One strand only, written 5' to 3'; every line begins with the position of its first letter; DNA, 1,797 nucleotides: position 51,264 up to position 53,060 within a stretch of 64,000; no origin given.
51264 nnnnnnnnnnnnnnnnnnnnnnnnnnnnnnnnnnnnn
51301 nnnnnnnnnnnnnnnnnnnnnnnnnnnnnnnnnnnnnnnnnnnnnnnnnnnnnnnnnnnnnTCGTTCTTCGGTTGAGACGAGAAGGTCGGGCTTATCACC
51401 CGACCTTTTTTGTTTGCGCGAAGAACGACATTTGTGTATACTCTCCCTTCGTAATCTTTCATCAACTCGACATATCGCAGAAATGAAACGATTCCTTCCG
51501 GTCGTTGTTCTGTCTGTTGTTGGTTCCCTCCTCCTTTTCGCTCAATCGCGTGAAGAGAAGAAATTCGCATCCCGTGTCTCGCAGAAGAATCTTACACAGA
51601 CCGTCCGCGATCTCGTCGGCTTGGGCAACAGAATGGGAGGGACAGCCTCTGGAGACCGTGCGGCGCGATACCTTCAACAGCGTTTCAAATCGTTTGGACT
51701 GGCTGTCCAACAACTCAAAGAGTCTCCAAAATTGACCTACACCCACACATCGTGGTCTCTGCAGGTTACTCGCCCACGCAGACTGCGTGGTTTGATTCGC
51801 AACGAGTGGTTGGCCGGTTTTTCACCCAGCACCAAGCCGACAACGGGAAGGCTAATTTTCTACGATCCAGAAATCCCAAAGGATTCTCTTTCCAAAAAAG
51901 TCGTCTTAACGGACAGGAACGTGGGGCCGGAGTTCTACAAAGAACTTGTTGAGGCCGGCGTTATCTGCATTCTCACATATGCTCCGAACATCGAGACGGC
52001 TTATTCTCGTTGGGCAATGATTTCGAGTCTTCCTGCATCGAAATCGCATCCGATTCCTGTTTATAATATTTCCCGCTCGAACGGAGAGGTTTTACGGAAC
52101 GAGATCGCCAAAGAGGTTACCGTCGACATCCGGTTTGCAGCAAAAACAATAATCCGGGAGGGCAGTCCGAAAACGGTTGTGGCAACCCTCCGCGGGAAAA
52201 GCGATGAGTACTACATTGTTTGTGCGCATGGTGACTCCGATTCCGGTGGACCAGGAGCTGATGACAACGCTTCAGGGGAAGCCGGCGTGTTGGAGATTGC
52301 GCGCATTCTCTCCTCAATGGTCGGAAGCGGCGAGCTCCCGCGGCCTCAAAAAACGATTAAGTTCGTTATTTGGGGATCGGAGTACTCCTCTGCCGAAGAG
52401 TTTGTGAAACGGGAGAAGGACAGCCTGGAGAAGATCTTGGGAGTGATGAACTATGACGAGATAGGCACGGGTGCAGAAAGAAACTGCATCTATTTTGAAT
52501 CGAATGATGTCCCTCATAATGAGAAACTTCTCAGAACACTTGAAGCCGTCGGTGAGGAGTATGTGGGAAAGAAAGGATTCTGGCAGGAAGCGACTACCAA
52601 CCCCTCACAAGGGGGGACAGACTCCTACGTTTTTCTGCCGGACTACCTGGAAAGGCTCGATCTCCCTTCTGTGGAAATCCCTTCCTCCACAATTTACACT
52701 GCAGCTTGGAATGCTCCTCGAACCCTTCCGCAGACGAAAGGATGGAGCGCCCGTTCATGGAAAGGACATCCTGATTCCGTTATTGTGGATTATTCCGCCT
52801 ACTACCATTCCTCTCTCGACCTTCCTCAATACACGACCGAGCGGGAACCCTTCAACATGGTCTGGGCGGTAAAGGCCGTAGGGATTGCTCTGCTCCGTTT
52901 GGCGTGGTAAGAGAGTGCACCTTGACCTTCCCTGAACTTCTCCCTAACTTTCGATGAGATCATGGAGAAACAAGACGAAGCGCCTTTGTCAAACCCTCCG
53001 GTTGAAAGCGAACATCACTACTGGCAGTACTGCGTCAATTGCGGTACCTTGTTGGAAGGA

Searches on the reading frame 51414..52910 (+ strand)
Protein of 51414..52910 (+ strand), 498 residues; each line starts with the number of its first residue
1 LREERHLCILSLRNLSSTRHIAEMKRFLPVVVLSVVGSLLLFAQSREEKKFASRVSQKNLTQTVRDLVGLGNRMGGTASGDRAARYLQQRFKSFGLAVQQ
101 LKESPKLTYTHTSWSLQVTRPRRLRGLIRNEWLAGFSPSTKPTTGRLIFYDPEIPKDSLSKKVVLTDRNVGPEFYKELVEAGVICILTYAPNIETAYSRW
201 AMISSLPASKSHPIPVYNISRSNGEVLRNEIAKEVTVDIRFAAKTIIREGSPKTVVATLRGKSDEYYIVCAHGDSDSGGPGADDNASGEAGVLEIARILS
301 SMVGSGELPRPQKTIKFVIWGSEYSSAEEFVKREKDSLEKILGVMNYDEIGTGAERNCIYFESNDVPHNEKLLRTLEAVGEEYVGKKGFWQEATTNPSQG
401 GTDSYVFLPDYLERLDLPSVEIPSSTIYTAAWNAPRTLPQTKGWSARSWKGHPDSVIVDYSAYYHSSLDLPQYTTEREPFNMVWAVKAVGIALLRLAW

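Call 34: search_protein_families(library=ncbifam, proteins=[window:51414-52910:+], max_evalue=0.00001)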
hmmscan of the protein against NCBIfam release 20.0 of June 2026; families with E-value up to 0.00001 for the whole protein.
window:51414-52910:+ (498 aa): 1 family
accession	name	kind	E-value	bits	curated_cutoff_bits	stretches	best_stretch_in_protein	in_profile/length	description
NF045908.1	AminopepLapALeg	equivalog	2.7e-08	33.1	600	0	267-331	207-270/396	aminopeptidase LapA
